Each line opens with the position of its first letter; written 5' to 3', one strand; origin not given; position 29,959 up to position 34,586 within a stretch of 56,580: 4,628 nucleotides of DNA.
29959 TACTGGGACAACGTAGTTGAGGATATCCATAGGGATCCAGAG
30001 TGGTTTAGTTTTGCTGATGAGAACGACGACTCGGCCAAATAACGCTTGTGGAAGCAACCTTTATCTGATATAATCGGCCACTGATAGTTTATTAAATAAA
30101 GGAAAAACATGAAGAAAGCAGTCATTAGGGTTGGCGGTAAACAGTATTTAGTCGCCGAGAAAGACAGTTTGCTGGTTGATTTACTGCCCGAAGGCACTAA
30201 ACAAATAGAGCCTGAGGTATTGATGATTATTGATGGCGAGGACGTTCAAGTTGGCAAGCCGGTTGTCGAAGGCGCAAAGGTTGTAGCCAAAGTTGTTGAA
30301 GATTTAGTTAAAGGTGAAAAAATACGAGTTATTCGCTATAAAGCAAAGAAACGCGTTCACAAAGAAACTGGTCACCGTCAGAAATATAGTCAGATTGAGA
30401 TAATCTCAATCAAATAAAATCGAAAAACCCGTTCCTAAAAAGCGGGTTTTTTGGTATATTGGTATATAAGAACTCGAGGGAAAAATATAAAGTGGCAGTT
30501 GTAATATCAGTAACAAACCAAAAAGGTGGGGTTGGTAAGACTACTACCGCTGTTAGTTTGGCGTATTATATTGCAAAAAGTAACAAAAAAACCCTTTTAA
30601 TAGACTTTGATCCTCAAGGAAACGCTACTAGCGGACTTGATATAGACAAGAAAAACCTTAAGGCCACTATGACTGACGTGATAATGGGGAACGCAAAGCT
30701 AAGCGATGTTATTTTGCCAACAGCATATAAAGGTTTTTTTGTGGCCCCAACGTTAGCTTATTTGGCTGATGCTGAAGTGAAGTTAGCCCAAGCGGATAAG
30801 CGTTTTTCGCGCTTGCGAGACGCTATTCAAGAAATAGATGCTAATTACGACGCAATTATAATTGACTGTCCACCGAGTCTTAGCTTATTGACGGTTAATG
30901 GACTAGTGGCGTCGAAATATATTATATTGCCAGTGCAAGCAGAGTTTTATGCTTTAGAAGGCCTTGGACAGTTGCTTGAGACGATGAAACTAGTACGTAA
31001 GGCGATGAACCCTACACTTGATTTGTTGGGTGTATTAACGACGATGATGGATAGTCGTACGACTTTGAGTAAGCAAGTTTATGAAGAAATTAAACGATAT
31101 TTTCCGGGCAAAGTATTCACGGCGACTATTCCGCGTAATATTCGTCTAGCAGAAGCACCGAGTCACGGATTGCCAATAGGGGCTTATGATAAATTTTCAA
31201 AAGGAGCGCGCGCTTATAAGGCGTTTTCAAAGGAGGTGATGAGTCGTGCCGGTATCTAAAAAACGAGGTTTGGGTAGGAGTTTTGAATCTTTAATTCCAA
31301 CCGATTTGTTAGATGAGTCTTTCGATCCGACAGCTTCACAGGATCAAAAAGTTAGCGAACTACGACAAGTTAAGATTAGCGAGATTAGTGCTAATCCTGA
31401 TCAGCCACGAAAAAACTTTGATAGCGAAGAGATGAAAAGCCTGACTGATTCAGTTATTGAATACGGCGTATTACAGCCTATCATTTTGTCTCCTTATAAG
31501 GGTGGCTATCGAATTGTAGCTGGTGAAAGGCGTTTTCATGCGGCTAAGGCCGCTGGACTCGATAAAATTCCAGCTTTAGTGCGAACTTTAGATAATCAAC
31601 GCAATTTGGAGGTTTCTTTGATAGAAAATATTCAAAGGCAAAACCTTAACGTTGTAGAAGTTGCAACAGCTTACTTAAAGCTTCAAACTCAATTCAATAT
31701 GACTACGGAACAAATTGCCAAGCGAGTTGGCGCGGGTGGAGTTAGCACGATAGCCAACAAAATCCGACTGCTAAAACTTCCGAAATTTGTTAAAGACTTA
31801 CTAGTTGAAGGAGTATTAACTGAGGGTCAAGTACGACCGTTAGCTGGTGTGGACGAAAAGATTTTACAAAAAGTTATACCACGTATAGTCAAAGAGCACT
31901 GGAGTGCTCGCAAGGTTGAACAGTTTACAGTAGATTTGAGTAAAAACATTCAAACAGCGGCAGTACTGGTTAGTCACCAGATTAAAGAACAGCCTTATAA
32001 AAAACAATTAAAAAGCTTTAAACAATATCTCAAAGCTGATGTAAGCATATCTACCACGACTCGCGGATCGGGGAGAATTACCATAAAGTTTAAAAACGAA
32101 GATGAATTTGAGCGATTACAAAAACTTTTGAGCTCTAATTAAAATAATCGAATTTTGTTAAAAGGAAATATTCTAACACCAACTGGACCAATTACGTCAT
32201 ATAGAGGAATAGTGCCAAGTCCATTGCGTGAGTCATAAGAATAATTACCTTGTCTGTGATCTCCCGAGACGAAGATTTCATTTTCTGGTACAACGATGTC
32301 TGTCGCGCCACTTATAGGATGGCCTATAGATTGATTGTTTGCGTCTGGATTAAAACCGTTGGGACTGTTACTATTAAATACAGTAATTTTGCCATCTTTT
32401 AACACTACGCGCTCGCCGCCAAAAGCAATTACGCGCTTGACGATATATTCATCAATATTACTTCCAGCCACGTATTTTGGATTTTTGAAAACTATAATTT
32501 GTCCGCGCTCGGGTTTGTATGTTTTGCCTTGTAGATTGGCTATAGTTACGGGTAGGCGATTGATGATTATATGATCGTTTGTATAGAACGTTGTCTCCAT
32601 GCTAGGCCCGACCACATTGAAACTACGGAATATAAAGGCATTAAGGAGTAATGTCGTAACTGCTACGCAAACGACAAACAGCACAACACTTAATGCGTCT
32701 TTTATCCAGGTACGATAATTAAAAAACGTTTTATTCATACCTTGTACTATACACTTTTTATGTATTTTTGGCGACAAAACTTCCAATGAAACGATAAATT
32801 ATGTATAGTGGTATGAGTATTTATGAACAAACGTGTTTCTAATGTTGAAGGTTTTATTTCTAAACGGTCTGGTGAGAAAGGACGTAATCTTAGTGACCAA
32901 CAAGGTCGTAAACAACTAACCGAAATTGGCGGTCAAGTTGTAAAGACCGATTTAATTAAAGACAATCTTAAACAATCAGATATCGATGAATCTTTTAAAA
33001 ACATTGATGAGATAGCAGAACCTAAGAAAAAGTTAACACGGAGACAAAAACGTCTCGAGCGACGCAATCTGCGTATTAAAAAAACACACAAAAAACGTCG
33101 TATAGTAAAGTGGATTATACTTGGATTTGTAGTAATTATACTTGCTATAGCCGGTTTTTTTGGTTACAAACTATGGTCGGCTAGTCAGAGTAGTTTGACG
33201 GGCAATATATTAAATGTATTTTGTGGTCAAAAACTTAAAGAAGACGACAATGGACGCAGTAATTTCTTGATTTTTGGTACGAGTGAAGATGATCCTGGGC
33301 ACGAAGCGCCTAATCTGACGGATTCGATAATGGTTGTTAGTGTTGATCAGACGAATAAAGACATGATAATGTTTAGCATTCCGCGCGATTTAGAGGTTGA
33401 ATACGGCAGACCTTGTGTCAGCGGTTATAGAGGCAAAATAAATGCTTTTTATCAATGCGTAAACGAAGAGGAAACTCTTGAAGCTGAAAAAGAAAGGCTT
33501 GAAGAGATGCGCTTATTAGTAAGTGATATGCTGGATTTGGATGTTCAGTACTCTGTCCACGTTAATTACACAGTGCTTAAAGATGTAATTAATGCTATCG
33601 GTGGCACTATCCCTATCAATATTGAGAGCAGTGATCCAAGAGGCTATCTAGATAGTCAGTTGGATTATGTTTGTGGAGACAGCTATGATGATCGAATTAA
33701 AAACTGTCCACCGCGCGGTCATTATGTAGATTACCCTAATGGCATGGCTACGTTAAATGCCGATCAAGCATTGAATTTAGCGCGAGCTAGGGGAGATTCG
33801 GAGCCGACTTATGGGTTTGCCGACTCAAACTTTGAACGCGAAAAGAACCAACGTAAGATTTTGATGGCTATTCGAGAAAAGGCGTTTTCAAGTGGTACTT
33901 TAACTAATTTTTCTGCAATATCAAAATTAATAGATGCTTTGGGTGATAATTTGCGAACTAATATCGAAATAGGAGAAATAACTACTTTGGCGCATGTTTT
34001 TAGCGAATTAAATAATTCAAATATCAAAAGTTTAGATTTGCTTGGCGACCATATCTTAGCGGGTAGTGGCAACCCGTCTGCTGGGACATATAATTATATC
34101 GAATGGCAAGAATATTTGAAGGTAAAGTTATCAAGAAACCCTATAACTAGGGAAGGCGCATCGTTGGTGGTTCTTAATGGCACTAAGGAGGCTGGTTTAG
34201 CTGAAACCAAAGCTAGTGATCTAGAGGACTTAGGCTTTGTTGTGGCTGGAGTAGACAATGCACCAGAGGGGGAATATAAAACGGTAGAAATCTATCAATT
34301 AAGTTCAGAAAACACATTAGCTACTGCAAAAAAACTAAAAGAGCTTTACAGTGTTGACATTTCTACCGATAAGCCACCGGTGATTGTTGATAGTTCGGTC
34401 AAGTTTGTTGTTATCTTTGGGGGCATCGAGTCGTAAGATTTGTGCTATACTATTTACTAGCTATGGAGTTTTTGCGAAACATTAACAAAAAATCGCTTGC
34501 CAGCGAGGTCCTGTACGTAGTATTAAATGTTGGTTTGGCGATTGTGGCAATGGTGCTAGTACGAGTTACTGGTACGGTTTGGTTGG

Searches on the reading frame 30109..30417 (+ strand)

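Call 9: search_protein_families(library=pfam, proteins=[window:30109-30417:+])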
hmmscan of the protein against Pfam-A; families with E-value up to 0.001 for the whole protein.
window:30109-30417:+ (102 aa): 1 family
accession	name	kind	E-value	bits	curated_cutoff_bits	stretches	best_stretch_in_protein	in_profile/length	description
PF00829.26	Ribosomal_L21p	-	4e-24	85.2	27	1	4-101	3-99/99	Ribosomal prokaryotic L21 protein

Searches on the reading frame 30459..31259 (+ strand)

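Call 9: search_protein_families(library=pfam, proteins=[window:30459-31259:+])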
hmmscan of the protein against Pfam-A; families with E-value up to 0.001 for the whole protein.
window:30459-31259:+ (266 aa): 7 families
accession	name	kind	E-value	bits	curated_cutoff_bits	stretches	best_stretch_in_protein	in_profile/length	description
PF13614.12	AAA_31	-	1.4e-59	201.5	27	1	15-188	3-176/177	AAA domain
PF01656.29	CbiA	-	3.7e-28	98.4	25.4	1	16-240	1-125/125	CobQ/CobB/MinD/ParA nucleotide binding domain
PF09140.17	MipZ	-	6e-10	39.3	20.7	1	15-181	2-152/262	ATPase MipZ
PF02374.21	ArsA_ATPase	-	8.7e-10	38.7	24.3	1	21-208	8-191/305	Anion-transporting ATPase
PF10609.15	ParA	-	9.2e-09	35.5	27.1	1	12-142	2-124/246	NUBPL iron-transfer P-loop NTPase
PF06564.18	CBP_BcsQ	-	8.2e-08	32.5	21.3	1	16-255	4-228/234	Cellulose biosynthesis protein BcsQ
PF00142.24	Fer4_NifH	-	0.00015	21.7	25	1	21-75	7-59/271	4Fe-4S iron sulfur cluster binding proteins, NifH/frxC family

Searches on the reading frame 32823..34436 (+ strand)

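Call 66: search_protein_families(library=ncbifam, proteins=[window:32823-34436:+])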
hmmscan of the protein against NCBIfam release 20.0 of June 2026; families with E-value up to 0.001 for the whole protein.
window:32823-34436:+ (537 aa): 4 families
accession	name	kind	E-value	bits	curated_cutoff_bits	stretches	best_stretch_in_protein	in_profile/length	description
NF006897.1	PRK09379.1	equivalog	1.4e-20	73.8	441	2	91-262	1-159/298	polyisoprenyl-teichoic acid--peptidoglycan teichoic acid transferase TagU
TIGR00350.1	lytR_cpsA_psr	domain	4.4e-15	56.2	62.3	1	166-353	3-149/152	LCP family glycopolymer transferase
NF047591.1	ligase_LytR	equivalog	4.8e-14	52.4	450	2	307-439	194-318/336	glycopolymer--peptidoglycan transferase LytR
NF051849.1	LCP_trans_Cps2A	equivalog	6e-11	42.2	650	1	301-408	338-437/477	LCP family glycopolymer transferase CpsA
